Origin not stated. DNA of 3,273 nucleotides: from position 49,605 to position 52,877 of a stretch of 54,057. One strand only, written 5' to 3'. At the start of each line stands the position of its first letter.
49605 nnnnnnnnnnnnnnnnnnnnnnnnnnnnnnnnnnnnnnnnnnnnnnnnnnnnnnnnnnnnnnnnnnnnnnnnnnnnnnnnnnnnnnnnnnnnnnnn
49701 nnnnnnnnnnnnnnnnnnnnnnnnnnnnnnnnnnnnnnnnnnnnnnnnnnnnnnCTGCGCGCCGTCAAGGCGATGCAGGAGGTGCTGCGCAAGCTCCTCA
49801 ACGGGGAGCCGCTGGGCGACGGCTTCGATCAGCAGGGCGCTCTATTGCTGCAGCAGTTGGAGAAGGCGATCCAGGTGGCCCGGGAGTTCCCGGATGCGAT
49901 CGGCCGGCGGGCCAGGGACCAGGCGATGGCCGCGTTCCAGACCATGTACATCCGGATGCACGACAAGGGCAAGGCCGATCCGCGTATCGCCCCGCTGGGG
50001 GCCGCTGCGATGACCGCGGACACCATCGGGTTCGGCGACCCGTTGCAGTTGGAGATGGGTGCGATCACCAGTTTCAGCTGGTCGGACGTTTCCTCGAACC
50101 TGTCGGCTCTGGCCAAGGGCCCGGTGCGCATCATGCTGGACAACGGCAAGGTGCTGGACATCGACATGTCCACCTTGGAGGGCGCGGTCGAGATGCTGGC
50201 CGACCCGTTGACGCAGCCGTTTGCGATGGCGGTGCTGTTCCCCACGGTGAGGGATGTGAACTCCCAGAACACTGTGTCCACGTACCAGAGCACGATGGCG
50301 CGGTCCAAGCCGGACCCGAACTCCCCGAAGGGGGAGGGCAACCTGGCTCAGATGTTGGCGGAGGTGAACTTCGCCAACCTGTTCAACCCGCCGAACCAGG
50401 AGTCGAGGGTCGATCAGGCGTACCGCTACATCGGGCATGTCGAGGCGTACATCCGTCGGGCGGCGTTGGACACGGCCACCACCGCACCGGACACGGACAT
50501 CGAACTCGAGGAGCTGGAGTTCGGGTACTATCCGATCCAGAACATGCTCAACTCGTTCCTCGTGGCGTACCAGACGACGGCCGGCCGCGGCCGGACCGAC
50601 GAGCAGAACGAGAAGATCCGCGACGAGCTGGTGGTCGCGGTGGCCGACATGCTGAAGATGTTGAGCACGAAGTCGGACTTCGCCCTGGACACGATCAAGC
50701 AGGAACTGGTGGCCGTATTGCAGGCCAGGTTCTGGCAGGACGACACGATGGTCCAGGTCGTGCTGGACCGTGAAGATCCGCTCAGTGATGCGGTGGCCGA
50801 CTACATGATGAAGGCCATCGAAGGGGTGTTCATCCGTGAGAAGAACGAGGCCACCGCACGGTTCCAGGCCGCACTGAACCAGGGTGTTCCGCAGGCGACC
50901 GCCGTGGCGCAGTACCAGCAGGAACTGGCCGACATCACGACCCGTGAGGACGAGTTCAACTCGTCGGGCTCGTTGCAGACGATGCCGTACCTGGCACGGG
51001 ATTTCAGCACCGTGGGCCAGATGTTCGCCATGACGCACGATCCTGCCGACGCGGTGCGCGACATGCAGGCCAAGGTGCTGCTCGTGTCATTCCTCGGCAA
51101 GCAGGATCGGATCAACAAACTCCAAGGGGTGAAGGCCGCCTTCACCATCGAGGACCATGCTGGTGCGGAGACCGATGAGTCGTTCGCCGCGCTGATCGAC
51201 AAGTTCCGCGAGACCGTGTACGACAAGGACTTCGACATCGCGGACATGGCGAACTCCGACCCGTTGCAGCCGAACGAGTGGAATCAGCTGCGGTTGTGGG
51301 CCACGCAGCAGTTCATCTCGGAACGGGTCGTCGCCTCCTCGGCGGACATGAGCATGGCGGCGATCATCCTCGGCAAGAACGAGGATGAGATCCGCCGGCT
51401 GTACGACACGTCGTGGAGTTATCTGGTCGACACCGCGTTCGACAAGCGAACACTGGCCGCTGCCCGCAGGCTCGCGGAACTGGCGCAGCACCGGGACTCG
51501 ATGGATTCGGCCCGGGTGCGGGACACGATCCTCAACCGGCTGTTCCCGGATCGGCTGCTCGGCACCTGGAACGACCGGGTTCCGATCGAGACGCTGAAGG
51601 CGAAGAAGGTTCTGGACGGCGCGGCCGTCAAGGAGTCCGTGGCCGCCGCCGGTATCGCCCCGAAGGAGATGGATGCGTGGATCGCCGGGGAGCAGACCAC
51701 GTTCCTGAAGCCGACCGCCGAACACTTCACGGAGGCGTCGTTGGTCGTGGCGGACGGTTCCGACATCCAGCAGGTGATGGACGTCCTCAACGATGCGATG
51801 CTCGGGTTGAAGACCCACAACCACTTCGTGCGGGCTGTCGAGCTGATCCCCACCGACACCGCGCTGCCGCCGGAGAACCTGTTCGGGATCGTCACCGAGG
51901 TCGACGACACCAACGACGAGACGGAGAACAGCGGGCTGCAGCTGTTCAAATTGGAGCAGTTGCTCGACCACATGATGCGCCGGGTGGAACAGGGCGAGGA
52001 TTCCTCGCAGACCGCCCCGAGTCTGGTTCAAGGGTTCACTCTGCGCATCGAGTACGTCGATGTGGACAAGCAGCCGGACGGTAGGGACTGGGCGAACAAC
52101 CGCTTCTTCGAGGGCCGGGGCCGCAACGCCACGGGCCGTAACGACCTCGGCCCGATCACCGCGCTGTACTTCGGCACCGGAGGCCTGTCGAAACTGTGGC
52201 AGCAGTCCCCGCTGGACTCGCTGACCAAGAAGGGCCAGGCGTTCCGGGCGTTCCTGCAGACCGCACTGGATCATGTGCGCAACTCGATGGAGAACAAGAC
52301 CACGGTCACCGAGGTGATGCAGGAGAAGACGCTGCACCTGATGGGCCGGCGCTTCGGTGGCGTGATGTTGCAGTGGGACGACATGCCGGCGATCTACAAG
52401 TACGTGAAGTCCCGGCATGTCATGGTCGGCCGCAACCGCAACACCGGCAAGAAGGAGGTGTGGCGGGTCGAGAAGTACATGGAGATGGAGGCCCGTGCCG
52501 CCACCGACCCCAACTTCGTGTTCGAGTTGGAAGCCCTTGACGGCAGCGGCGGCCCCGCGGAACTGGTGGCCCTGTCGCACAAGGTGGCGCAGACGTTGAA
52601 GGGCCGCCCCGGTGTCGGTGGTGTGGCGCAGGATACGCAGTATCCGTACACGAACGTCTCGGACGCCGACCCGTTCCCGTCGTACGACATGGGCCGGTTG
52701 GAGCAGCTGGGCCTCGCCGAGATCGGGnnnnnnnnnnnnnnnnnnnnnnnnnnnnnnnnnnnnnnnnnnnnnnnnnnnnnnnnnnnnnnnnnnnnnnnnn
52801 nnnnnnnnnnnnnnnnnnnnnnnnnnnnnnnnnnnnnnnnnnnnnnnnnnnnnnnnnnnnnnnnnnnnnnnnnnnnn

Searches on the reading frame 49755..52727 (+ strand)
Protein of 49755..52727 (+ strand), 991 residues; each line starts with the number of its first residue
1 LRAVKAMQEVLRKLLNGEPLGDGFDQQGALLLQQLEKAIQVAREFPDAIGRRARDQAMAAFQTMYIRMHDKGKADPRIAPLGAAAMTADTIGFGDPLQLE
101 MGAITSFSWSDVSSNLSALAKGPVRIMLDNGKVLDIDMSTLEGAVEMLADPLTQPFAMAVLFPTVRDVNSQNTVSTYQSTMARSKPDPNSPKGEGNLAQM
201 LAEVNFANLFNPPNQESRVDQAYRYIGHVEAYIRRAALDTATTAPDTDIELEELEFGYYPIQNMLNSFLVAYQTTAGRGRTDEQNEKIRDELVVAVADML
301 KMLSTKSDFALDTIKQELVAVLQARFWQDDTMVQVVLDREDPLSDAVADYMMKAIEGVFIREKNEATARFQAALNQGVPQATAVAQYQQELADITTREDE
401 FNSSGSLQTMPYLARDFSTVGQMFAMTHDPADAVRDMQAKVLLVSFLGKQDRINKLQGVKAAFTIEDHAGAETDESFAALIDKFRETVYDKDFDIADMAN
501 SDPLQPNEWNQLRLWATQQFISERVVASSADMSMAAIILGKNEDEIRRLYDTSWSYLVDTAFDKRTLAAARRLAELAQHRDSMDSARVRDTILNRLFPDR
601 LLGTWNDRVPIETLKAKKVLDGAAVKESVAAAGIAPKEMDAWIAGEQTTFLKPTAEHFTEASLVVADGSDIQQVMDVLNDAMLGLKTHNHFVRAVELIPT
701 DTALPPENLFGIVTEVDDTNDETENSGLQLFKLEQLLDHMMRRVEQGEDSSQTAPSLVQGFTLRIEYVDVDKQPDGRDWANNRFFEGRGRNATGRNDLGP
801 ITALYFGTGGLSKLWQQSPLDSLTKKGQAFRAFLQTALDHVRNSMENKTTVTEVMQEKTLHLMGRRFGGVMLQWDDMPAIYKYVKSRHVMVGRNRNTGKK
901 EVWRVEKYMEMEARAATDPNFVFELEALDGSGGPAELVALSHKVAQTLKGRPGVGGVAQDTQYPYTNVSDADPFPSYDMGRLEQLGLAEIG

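Call 88: predict_structure(alignment_id=A5)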
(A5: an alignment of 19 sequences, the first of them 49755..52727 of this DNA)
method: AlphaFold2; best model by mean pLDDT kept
length: 991 residues; sequences in the alignment: 19
mean_pLDDT: 77.7   pTM: 0.74
mean pLDDT of the five models: 77.7, 77.5, 76.5, 73.9, 72.5
residues with pLDDT >= 90: 263; 70-90: 458; 50-70: 183; < 50: 87
segments of 3 or more residues with pLDDT < 50: 1-8, 13-24, 185-194, 339-345, 404-414, 529-532, 536-541, 750-753, 792-797, 808-811, 953-962, 964-966
pLDDT, mean of each block of 10 residues (from residue 1): 43 42 50 87 91 91 71 79 86 82 93 88 92 91 88 87 90 84 52 63 86 78 93 88 63 78 91 72 90 95 91 88 75 55 52 70 84 69 77 74 45 57 77 79 81 72 67 75 80 65 78 81 61 49 66 82 91 91 87 90 79 82 72 66 69 93 85 79 88 93 87 89 92 88 67 62 93 89 83 47 56 59 57 84 93 94 77 82 93 93 93 89 90 91 85 42 49 82 90 82
secondary structure, 60 per line:
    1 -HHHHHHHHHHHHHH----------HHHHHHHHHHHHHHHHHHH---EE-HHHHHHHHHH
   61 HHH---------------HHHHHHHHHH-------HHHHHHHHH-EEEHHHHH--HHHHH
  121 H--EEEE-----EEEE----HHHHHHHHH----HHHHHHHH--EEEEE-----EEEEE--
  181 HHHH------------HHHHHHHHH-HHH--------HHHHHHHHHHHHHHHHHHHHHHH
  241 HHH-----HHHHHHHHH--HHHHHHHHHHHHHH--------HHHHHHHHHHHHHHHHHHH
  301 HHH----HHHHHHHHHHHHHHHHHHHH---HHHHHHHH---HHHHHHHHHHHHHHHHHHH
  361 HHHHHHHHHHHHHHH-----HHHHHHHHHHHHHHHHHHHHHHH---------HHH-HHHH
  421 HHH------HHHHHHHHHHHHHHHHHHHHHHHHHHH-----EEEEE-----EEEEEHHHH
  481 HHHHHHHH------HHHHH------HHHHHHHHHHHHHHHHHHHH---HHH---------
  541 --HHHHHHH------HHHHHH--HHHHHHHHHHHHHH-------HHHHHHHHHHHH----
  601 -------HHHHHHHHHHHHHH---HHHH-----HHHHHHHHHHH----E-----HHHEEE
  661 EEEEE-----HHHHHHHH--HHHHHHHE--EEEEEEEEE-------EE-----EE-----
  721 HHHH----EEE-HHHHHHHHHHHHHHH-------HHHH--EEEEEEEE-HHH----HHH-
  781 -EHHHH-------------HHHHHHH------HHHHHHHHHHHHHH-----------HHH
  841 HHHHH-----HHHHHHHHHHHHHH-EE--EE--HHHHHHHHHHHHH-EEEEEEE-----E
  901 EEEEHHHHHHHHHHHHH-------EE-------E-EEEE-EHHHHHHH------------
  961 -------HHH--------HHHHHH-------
elements in order (helices of 4 or more, strands of 3 or more residues): H2-15 H26-44 H51-63 H79-88 H96-104 E106-108 H109-113 H116-121 E124-127 E133-136 H141-149 H154-161 E164-168 E174-178 H181-184 H197-205 H218-243 H249-257 H260-273 H282-303 H308-327 H331-338 H342-375 H381-403 H417-423 H430-456 E462-466 E472-476 H477-488 H495-499 H506-525 H543-549 H556-561 H564-577 H585-596 H608-621 H625-628 H634-644 E658-665 H671-678 H681-687 E691-699 H721-724 E729-731 H733-747 H755-758 E761-768 H783-786 H800-806 H813-826 H838-845 H851-864 H874-886 E888-894 E900-904 H905-917 E936-939 H942-948 H979-984

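Call 90: fold_search(model_id=the predicted structure, library=pdb)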
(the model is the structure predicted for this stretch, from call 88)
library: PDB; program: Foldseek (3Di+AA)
matches with E <= 10: 243; with E <= 0.001: 0
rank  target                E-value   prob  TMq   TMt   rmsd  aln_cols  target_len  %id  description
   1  2o5j_D                1.2e-01  0.41  0.18  0.15  16.7       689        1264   10  Crystal structure of the T. thermophilus RNAP polymerase elongation complex with the NTP substrate analog (released 2007-07-03)
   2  4q5s_D                2.8e-01  0.05  0.08  0.06  33.0      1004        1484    8  Thermus thermophilus RNA polymerase initially transcribing complex containing 6-mer RNA (released 2014-07-09)
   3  8b37_A                3.2e-01  0.07  0.07  0.09  33.1       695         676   12  Crystal structure of Pyrobaculum aerophilum potassium-independent proton pumping membrane integral pyrophosphatase in  (released 2024-01-17)
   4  9g71_A                3.5e-01  0.06  0.04  0.09  35.8       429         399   11  Cryo-EM structure of TTYH2 in complex with lipids in GDN (released 2025-05-21)
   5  5m94_A                4.3e-01  0.14  0.10  0.17  24.3       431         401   11  Crystal structure of Staphylococcus capitis divalent metal ion transporter (DMT) in complex with nanobody (released 2016-12-21)
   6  3wod_D                4.7e-01  0.23  0.19  0.14  17.8       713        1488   10  RNA polymerase-gp39 complex (released 2014-03-12)
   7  6ek4_D                5.3e-01  0.07  0.05  0.12  38.8       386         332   10  PaxB from Photorhabdus luminescens (released 2018-05-16)
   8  8b37_B                5.8e-01  0.08  0.08  0.10  27.6       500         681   11  Crystal structure of Pyrobaculum aerophilum potassium-independent proton pumping membrane integral pyrophosphatase in  (released 2024-01-17)
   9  2nrj                  6.6e-01  0.06  0.06  0.12  27.4       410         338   12  Crystal Structure of Hemolysin binding component from Bacillus cereus (released 2006-11-14)
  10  8a7l                  6.6e-01  0.06  0.06  0.13  28.1       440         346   10  PcIDS1 in complex with Mg2+, GPP, and ZOL (released 2023-05-31)
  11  7yrq_A                6.6e-01  0.06  0.06  0.08  30.4       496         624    9  Cryo-EM structure of human Peroxisomal ABC Transporter ABCD1 (released 2023-03-22)
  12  6jsj_A                6.6e-01  0.05  0.06  0.08  29.2       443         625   13  Structural analysis of a trimeric assembly of the mitochondrial dynamin-like GTPase Mgm1 (released 2020-02-19)
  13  5xj0_D                6.9e-01  0.15  0.15  0.11  16.7       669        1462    8  T. thermophilus RNA polymerase holoenzyme bound with gp39 and gp76 (released 2017-12-20)
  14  3o0y_A                6.9e-01  0.04  0.07  0.10  29.6       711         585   12  The crystal structure of the putative lipoprotein from Colwellia psychrerythraea (released 2010-09-22)
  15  9f6n                  8.5e-01  0.06  0.08  0.12  25.3       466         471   10  Human divalent metal transporter 1 (DMT1/SLC11A2) in complex with manganese, in an occluded state (released 2024-11-27)
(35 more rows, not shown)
